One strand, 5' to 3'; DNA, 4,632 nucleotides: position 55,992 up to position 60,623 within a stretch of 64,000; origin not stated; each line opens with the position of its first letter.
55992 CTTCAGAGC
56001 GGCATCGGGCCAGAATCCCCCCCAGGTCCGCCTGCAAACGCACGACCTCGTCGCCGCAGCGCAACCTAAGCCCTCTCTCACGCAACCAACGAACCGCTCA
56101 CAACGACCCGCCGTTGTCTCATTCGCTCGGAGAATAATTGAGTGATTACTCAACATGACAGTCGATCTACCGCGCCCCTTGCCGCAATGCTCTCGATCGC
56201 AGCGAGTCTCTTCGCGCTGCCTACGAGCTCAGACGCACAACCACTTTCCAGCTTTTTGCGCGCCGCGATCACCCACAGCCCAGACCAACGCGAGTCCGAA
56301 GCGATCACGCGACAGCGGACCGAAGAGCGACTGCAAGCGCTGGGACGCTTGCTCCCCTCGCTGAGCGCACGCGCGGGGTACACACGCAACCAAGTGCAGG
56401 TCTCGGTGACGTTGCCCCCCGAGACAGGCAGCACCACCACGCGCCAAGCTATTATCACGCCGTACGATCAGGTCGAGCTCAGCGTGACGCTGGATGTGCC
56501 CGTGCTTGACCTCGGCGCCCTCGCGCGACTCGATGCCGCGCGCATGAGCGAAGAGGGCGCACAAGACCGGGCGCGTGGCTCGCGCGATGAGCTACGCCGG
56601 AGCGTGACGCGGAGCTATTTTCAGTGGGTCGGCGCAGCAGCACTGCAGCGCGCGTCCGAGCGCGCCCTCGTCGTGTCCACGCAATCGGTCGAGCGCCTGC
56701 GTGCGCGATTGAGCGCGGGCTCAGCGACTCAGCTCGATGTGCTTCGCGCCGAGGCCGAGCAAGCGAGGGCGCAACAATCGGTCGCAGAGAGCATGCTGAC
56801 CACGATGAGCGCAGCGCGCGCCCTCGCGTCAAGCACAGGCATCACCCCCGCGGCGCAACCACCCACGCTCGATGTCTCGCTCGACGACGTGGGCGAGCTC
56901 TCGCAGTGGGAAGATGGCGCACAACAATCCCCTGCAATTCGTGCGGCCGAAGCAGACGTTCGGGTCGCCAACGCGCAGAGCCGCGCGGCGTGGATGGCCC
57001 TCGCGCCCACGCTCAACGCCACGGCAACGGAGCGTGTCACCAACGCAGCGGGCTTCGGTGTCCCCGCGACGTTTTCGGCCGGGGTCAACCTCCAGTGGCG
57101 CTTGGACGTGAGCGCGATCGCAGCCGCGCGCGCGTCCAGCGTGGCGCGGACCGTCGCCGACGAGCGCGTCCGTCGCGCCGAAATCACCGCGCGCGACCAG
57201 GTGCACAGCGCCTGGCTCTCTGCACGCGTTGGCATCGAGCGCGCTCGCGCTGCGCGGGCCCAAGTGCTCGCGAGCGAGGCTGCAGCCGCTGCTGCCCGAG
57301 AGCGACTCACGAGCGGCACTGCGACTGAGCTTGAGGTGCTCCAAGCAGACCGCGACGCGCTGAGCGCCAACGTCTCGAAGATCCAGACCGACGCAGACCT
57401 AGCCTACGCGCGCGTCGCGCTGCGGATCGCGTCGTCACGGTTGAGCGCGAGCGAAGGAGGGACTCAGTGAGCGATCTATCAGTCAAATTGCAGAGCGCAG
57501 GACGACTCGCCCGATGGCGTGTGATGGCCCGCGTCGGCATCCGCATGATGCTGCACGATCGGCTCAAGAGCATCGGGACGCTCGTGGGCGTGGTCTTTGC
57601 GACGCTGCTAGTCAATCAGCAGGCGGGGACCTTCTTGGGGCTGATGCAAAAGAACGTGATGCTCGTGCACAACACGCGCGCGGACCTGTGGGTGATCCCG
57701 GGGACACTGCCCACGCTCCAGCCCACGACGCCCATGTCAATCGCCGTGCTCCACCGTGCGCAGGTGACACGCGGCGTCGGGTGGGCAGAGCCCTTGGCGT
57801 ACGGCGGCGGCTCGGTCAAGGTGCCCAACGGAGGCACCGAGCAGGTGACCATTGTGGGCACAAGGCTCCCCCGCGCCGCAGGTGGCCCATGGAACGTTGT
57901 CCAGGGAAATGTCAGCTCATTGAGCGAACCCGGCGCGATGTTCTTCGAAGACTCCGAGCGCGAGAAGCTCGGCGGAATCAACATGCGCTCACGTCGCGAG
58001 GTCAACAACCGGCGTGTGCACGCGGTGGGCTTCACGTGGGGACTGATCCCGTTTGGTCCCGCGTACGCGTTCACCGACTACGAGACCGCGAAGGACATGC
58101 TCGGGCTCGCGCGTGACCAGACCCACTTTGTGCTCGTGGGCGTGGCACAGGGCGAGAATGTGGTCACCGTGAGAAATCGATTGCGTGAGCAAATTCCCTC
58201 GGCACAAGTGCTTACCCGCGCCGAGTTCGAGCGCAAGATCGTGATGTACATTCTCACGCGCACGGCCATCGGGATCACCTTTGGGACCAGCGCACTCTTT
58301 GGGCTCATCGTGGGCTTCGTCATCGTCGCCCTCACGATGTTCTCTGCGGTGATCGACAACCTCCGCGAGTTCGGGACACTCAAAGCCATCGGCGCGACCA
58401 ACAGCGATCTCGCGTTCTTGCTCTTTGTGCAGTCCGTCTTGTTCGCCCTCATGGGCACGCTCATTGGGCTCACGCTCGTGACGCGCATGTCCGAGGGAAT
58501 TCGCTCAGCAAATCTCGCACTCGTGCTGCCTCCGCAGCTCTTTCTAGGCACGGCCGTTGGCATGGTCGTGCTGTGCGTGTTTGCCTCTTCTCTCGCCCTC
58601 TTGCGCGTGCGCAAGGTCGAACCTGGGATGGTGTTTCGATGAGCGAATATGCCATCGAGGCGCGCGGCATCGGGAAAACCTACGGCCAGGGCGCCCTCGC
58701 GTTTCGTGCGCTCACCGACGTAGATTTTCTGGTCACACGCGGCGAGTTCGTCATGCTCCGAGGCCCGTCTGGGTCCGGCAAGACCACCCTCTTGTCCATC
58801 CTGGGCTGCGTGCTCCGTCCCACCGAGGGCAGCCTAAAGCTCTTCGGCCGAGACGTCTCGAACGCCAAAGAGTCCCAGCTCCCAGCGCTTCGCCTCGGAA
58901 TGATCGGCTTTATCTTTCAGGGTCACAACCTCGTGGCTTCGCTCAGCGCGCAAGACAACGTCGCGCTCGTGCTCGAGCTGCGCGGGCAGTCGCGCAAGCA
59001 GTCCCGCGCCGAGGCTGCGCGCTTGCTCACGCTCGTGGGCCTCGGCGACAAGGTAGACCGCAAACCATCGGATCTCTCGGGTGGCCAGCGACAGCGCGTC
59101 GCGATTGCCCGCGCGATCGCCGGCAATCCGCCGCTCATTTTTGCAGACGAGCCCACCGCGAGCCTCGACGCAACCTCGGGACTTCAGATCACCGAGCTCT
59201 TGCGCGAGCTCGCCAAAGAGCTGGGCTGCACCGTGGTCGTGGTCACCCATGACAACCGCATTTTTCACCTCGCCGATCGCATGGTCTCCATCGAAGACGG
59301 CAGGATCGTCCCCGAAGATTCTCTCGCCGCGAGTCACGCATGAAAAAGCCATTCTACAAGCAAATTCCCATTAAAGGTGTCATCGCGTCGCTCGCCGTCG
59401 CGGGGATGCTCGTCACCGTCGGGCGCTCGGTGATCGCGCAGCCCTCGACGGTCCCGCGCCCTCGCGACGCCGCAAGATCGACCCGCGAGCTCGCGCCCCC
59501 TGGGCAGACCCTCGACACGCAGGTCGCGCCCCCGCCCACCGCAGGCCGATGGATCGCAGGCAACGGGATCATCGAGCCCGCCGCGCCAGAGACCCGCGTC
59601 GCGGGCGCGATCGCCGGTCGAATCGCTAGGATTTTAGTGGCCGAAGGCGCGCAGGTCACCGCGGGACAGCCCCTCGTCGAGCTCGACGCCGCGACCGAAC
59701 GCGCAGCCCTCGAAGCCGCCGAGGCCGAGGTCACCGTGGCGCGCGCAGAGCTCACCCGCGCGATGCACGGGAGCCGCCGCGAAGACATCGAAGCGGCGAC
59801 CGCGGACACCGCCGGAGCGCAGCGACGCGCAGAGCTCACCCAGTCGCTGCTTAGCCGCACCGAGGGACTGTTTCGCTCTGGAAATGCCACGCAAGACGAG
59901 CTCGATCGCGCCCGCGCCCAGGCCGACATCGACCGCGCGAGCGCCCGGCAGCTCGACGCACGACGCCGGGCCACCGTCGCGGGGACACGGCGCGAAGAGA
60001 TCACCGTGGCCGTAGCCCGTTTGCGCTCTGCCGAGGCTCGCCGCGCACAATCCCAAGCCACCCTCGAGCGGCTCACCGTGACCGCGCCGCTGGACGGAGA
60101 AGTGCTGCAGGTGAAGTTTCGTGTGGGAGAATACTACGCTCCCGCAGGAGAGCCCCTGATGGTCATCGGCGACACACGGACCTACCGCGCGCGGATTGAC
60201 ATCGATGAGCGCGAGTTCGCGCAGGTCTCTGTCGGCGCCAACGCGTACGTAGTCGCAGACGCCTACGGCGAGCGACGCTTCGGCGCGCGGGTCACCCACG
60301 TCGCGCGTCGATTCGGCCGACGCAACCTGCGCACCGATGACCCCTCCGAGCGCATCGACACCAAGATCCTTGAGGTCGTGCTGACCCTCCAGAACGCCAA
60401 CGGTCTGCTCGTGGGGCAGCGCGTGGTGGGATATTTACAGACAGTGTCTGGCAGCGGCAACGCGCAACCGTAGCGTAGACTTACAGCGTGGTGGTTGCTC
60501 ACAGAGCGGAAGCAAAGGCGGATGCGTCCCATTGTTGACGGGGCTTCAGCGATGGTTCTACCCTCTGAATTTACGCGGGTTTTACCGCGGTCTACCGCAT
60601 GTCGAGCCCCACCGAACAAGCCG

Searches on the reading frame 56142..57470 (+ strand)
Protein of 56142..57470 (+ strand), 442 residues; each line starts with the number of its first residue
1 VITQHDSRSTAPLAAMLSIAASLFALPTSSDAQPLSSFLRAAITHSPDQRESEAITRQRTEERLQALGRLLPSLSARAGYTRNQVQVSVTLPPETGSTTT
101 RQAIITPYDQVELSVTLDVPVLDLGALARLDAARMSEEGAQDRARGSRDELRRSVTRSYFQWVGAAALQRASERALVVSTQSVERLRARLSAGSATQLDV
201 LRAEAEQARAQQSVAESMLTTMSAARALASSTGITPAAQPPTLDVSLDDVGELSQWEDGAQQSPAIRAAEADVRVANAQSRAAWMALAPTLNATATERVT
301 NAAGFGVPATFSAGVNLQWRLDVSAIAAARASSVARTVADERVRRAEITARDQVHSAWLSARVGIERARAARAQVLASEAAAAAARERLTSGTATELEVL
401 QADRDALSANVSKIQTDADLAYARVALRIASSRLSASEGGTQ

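Call 49: search_protein_families(library=pfam, proteins=[window:56142-57470:+], max_evalue=0.001)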
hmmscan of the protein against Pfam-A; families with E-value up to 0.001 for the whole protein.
window:56142-57470:+ (442 aa): 1 family
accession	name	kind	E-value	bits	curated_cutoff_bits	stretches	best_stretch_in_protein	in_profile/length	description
PF02321.23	OEP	-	2.3e-36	125.8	22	2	36-233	2-187/187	Outer membrane efflux protein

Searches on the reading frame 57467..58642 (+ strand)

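Call 49: search_protein_families(library=pfam, proteins=[window:57467-58642:+], max_evalue=0.001)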
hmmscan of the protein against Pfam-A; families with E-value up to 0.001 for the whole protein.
window:57467-58642:+ (391 aa): 1 family
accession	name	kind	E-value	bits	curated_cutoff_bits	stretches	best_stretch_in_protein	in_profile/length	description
PF02687.27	FtsX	-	6.5e-17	62.1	25.5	1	275-386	3-120/120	FtsX-like permease C-terminal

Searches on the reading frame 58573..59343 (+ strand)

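Call 49: search_protein_families(library=pfam, proteins=[window:58573-59343:+], max_evalue=0.001)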
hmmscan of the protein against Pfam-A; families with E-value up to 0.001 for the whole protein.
window:58573-59343:+ (256 aa): 6 families
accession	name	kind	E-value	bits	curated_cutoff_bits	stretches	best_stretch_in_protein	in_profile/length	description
PF00005.33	ABC_tran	-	3.9e-31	108.9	25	1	47-196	1-137/137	ABC transporter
PF02463.25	SMC_N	-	6.6e-09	36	40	1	56-241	23-212/220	RecF/RecN/SMC N terminal domain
PF13304.12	AAA_21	-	2.2e-08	35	27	0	151-228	221-300/304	AAA domain, putative AbiEii toxin, Type IV TA system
PF13191.12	AAA_16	-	2.4e-05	25.3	32.6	1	56-214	23-160/167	AAA ATPase domain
PF13481.12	AAA_25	-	2.7e-05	24.3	27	0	54-79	30-55/195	AAA domain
PF25199.1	nSTAND_NTPase5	-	0.0005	20.3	34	0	56-91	40-74/145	Novel STAND NTPase 5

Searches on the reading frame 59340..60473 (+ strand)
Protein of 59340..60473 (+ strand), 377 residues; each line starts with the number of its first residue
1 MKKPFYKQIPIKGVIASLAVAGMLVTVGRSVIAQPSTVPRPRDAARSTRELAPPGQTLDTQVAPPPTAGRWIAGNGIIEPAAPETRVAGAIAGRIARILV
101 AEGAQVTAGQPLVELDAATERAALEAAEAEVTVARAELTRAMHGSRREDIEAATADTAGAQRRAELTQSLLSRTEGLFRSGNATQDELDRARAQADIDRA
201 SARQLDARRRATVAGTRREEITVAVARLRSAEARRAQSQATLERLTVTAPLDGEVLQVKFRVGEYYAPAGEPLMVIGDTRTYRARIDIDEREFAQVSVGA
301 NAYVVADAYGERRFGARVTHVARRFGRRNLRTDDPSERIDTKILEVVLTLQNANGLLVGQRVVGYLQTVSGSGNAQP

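Call 49: search_protein_families(library=pfam, proteins=[window:59340-60473:+], max_evalue=0.001)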
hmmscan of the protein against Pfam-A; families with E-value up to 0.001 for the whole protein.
window:59340-60473:+ (377 aa): 4 families
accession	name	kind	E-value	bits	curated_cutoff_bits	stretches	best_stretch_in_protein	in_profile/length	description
PF13437.12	HlyD_3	-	1.7e-13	51.7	22.2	1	246-329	1-84/106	HlyD family secretion protein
PF16576.10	HlyD_D23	-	3.6e-13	49.7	30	1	86-322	21-185/214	Barrel-sandwich domain of CusB or HlyD membrane-fusion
PF13533.13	Biotin_lipoyl_2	-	5.9e-06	26.4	29.8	1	91-116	7-32/32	Biotin-lipoyl like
PF00364.28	Biotin_lipoyl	-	4.3e-05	23.7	22.1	0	92-115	50-73/73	Biotin-requiring enzyme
